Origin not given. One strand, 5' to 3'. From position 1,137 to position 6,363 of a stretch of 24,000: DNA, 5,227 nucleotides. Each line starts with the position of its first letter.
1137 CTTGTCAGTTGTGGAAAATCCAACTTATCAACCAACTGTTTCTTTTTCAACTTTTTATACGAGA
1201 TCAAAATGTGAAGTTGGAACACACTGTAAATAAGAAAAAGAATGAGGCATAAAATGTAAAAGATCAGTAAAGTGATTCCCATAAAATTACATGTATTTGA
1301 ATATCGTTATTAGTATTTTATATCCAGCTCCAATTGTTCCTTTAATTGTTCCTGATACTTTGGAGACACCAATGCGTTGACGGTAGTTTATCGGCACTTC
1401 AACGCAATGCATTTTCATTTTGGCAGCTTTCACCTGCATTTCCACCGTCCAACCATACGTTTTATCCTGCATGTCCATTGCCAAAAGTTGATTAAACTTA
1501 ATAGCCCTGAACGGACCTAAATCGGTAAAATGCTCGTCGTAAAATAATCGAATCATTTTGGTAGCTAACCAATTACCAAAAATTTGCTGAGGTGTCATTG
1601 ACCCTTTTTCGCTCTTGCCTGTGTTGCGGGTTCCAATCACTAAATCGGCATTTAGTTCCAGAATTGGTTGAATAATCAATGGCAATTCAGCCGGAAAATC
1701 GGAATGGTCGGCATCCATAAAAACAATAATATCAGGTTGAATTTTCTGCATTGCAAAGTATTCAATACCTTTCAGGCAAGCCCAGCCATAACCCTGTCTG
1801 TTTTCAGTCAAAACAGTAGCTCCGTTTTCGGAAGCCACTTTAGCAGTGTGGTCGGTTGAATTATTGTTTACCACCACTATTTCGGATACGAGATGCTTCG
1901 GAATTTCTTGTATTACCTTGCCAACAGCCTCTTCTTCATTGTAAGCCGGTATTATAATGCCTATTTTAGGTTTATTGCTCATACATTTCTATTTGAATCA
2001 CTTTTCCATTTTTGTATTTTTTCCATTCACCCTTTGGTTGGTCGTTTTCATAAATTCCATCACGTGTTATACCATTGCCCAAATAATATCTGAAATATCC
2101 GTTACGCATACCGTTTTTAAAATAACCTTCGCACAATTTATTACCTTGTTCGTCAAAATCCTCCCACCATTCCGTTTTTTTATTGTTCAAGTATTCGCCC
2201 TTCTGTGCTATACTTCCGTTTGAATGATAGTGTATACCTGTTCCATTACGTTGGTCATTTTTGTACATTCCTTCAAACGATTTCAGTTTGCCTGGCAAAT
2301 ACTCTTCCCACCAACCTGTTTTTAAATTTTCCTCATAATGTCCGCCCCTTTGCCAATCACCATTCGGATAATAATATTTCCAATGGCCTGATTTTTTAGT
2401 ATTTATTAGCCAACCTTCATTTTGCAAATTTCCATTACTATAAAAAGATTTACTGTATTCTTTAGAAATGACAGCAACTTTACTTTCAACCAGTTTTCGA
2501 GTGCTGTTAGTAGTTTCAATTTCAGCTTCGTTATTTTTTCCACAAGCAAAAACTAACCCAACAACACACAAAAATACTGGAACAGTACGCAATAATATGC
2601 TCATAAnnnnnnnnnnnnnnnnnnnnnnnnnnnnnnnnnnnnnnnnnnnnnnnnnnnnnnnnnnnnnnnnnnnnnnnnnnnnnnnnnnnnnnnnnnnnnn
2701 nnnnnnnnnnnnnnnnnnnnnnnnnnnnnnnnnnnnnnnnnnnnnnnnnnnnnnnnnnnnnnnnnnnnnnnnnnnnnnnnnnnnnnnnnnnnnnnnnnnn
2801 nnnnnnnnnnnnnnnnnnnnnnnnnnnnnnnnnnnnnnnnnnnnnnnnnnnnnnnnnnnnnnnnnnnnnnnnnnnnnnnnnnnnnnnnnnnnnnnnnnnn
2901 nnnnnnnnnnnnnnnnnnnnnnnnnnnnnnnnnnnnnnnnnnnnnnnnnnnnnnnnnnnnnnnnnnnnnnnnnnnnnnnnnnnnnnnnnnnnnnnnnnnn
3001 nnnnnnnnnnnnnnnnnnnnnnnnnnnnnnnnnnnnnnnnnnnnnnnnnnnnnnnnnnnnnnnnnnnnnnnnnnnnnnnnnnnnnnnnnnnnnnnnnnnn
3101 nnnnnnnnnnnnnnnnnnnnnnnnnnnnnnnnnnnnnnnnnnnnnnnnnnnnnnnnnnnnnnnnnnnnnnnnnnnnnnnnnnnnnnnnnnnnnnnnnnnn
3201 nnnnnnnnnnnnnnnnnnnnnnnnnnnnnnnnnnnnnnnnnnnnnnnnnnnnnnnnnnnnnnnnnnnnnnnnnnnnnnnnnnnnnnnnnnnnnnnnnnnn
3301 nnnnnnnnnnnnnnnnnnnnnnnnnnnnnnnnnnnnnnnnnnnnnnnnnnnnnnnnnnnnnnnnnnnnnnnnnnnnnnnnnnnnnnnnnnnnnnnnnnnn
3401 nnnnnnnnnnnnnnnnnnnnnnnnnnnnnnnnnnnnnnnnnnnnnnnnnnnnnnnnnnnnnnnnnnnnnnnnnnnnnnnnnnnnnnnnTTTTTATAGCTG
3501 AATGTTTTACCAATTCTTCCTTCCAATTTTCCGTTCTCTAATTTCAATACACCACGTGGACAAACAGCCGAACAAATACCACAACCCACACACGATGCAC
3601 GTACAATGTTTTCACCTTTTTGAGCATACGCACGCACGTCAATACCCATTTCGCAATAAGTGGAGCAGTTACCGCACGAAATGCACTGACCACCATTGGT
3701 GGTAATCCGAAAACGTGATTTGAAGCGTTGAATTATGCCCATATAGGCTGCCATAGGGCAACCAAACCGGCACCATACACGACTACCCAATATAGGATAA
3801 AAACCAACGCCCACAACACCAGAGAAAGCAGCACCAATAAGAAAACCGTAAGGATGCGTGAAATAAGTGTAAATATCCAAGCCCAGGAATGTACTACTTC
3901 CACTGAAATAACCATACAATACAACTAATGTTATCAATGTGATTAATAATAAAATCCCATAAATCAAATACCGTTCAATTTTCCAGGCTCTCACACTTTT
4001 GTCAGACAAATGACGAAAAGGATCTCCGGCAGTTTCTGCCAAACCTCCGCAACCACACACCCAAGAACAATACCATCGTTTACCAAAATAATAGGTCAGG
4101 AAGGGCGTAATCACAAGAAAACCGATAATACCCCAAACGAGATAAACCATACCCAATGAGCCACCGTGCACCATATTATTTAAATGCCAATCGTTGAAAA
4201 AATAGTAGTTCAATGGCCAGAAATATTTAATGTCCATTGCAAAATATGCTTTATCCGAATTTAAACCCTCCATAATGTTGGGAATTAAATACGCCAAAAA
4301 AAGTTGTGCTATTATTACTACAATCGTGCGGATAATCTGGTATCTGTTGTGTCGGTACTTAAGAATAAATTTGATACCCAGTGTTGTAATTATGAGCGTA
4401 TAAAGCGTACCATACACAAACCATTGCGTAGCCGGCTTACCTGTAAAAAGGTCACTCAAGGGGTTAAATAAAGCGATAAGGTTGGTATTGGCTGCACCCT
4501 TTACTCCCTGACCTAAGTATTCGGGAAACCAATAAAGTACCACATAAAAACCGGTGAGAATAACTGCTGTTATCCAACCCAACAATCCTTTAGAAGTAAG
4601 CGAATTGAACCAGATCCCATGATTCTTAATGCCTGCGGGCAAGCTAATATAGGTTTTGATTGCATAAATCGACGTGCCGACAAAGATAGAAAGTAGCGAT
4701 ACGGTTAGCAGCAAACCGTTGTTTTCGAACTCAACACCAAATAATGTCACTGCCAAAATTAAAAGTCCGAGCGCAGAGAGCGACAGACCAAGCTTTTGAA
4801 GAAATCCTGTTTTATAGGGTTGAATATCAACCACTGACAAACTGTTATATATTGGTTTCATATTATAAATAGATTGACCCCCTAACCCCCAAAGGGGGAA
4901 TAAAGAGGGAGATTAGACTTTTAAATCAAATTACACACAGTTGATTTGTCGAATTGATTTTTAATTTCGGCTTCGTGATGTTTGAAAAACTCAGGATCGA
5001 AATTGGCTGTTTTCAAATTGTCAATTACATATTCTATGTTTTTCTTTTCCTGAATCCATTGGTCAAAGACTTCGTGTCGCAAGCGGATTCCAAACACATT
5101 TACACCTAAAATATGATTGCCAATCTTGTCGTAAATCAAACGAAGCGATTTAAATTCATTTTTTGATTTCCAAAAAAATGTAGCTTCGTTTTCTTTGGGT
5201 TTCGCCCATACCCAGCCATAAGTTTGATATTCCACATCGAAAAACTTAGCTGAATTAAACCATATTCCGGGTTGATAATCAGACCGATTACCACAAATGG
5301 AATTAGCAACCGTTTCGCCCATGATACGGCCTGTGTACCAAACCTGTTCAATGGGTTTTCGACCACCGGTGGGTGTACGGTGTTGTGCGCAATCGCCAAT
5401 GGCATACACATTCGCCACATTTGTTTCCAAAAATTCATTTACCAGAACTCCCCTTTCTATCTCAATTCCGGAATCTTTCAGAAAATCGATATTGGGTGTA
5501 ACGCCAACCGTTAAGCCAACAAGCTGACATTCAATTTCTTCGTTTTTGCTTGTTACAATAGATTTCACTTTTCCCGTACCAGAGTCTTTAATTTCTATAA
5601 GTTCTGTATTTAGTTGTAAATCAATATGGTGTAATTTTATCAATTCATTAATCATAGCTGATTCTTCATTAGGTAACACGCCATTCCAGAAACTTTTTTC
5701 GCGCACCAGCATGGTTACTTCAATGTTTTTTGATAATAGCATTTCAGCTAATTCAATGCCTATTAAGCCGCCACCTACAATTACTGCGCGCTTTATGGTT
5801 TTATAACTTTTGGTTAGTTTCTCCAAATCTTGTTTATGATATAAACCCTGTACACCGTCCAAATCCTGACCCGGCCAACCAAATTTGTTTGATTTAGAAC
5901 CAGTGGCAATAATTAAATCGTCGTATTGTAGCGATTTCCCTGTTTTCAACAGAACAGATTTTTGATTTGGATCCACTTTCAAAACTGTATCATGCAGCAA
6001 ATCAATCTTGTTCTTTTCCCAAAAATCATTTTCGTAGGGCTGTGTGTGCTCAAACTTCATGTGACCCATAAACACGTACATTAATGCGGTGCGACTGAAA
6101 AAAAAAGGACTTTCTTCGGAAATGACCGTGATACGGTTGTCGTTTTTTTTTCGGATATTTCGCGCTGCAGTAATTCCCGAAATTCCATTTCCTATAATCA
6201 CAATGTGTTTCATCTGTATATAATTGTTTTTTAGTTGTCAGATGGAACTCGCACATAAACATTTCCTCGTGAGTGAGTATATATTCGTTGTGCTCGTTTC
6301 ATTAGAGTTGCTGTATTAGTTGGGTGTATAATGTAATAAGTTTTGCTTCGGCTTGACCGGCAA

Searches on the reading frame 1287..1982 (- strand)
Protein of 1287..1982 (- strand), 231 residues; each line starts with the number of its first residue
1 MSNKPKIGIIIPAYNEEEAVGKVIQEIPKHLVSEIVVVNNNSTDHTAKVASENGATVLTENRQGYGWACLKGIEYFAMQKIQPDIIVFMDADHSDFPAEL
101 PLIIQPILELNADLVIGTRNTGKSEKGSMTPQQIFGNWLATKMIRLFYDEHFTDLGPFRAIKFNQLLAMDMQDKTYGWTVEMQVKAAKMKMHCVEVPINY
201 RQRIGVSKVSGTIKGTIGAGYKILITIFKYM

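Call 7: search_protein_families(library=pfam, proteins=[window:1287-1982:-], max_evalue=0.01)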
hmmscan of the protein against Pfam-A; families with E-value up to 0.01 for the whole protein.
window:1287-1982:- (231 aa): 3 families
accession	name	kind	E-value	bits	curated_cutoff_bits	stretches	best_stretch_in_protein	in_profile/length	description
PF00535.33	Glycos_transf_2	-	7.2e-22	78.5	23.3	1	9-159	2-157/168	Glycosyl transferase family 2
PF13641.12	Glyco_tranf_2_3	-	1.4e-08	35.5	27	1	5-109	1-113/230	Glycosyltransferase like family 2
PF13704.12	Glyco_tranf_2_4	-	0.0033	18.3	27.5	1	15-92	2-81/98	Glycosyl transferase family 2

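Call 53: find_encoding_contigs(protein=window:1287-1982:-, flank=10000, max_places=4)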
Protein window:1287-1982:- (231 aa): 1 contig read that carries it; 1 place shown.
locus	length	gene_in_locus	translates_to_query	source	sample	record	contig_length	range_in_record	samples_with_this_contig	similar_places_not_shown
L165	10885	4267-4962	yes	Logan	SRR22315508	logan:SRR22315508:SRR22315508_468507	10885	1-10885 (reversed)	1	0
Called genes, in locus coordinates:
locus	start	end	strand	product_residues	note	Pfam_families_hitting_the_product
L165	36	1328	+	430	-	PF03486:HI0933_like (faint), PF07992:Pyr_redox_2, PF13454:NAD_binding_9 (faint), PF13738:Pyr_redox_3, PF00070:Pyr_redox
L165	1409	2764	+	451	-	PF12801:Fer4_5 (weak), PF12838:Fer4_7 (faint), PF13237:Fer4_10 (weak), PF14697:Fer4_21, PF13187:Fer4_9 (weak)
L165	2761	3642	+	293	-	-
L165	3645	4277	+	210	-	PF07661:MORN_2 (faint)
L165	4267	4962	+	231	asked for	PF00535:Glycos_transf_2, PF13641:Glyco_tranf_2_3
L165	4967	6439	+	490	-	PF13506:Glyco_transf_21, PF00535:Glycos_transf_2, PF13641:Glyco_tranf_2_3, PF13632:Glyco_trans_2_3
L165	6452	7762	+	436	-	PF26314:MptA_B_family, PF09594:GT87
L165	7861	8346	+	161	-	PF12869:tRNA_anti-like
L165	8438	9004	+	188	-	PF04264:YceI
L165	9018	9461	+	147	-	PF03190:Thioredox_DsbH, PF00085:Thioredoxin, PF13899:Thioredoxin_7, PF13098:Thioredoxin_2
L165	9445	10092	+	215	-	PF00578:AhpC-TSA, PF08534:Redoxin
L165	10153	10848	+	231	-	PF05995:CDO_I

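Call 61: search_protein_families(library=ncbifam, proteins=[window:1287-1982:-], max_evalue=0.00001)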
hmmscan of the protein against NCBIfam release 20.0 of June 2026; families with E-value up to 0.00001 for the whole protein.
window:1287-1982:- (231 aa): 9 families
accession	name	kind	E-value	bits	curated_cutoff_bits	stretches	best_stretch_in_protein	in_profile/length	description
TIGR04182.1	glyco_TIGR04182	equivalog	4.1e-38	131.4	325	1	7-230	2-217/293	S-layer glycoprotein N-glycosyltransferase AglJ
NF041391.1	DPhHxTase_Halo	equivalog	2e-17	62.9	375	1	13-211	3-194/213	dolichyl-phosphate hexose transferase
NF010496.0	PRK13915.1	equivalog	4.4e-17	62.1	262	1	4-109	30-144/307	glucosyl-3-phosphoglycerate synthase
NF058614.1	PPMAGASynPpgS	equivalog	2.9e-15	56.3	370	1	9-131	4-125/226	polyprenyl-phospho-N-acetylgalactosaminyl synthase PpgS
TIGR04283.1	glyco_like_mftF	equivalog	2.4e-09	37.1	182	1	7-92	1-82/221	TIGR04283 family arsenosugar biosynthesis glycosyltransferase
NF041865.1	EpsU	equivalog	3.5e-08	32.9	700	1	4-94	38-134/394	exopolysaccharide biosynthesis GT2 family glycosyltransferase EpsU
NF038302.1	EPS_HpsE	equivalog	5.2e-08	32.2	300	1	7-93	3-97/307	hormogonium polysaccharide biosynthesis glycosyltransferase HpsE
NF038299.1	EPS_HpsN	equivalog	1.4e-06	27.6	425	1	5-92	1-91/317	hormogonium polysaccharide biosynthesis glycosyltransferase HpsN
TIGR03469.1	HpnB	hypoth_equivalog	4.5e-06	25.9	379.25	0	4-114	43-167/386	hopene-associated glycosyltransferase HpnB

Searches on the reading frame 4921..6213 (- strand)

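Call 5: search_protein_families(library=pfam, proteins=[window:4921-6213:-], max_evalue=0.01)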
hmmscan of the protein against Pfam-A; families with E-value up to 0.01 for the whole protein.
window:4921-6213:- (430 aa): 13 families
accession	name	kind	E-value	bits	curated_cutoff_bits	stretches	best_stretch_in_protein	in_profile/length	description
PF07992.20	Pyr_redox_2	-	5.7e-55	187.2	26.1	1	3-279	2-280/291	Pyridine nucleotide-disulphide oxidoreductase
PF00070.33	Pyr_redox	-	6.8e-17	62.2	22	1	142-222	1-80/82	Pyridine nucleotide-disulphide oxidoreductase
PF13738.12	Pyr_redox_3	-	1e-15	58.2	30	1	73-273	100-305/305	Pyridine nucleotide-disulphide oxidoreductase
PF13454.12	NAD_binding_9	-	3.1e-07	30.9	21.8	0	5-37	1-35/155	FAD-NAD(P)-binding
PF03486.20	HI0933_like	-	3.5e-06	27.1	50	0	3-34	2-32/244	HI0933-like protein Rossmann domain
PF01266.30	DAO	-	2.6e-05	24.4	27.9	0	4-34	2-31/353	FAD dependent oxidoreductase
PF13241.12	NAD_binding_7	-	0.00015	22.7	22.1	0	141-177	8-45/104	Putative NAD(P)-binding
PF13450.12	NAD_binding_8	-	0.0002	22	21.9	0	6-31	1-25/68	NAD(P)-binding Rossmann-like domain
PF01946.23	Thi4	-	0.00025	20.8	26.2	0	3-33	19-49/235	Thi4 family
PF01134.28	GIDA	-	0.0003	20.4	22.1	0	65-107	106-151/391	Glucose inhibited division protein A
PF00890.30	FAD_binding_2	-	0.00075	19.2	20.4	0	4-37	2-34/414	FAD binding domain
PF13434.12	Lys_Orn_oxgnase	-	0.0011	18.6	21.3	0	94-198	145-244/339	L-lysine 6-monooxygenase/L-ornithine 5-monooxygenase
PF02254.24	TrkA_N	-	0.0025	18.5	23.8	0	144-171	2-29/116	TrkA-N domain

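Call 61: search_protein_families(library=ncbifam, proteins=[window:4921-6213:-], max_evalue=0.00001)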
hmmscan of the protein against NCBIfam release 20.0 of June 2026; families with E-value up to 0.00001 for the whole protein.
window:4921-6213:- (430 aa): 49 families (the best 25 are shown)
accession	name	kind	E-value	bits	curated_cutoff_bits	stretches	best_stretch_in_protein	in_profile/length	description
TIGR02374.1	nitri_red_nirB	equivalog_domain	3.1e-51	174.7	578.35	1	4-394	1-389/794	nitrite reductase large subunit NirB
TIGR03385.1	CoA_CoA_reduc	equivalog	4.9e-48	164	578.8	1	4-334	2-341/439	CoA-disulfide reductase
NF045765.1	PhenlGlyoxDHPadH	equivalog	3.1e-47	161.4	475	1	4-396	5-395/416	NADH-dependent phenylglyoxylate dehydrogenase subunit epsilon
NF042949.2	3PPDioc_HcaD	equivalog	4.8e-43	147.4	450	1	2-333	2-331/386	3-phenylpropionate/cinnamic acid dioxygenase ferredoxin--NAD(+) reductase subunit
NF003437.0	PRK04965.1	equivalog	9.2e-41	140.1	392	1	2-278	3-277/378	NADH:flavorubredoxin reductase NorW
NF007123.0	PRK09564.1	equivalog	3.5e-38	131.4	458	1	3-375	2-394/444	CoA-disulfide reductase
NF041682.1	ant_diox_AndAa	equivalog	1.1e-36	126.4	650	1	3-336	5-338/406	anthranilate 1,2-dioxygenase system ferredoxin--NAD(+) reductase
NF046103.1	NOXase_Strep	equivalog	8.8e-35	120.5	600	1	4-276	2-281/442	H2O-forming NADH oxidase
NF010037.0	PRK13512.1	equivalog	2.4e-29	102.5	394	1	1-333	1-337/438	CoA-disulfide reductase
NF007286.0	PRK09754.1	equivalog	2.4e-29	102.3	447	1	2-326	4-326/400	phenylpropionate dioxygenase ferredoxin reductase subunit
NF011565.0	PRK14989.1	subfamily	1e-26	93.3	883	1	3-370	5-370/847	nitrite reductase large subunit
TIGR01350.1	lipoamide_DH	equivalog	1.3e-24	86.8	408.8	1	65-277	99-310/461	dihydrolipoyl dehydrogenase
TIGR02053.1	MerA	equivalog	1.3e-22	80.4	454.45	1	60-278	94-310/465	mercury(II) reductase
NF004943.0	PRK06292.2-1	equivalog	1.5e-21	76.7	432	1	61-275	94-307/456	dihydrolipoyl dehydrogenase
TIGR01292.1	TRX_reduct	equivalog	1.2e-20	73.6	343.45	1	3-278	2-277/300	thioredoxin-disulfide reductase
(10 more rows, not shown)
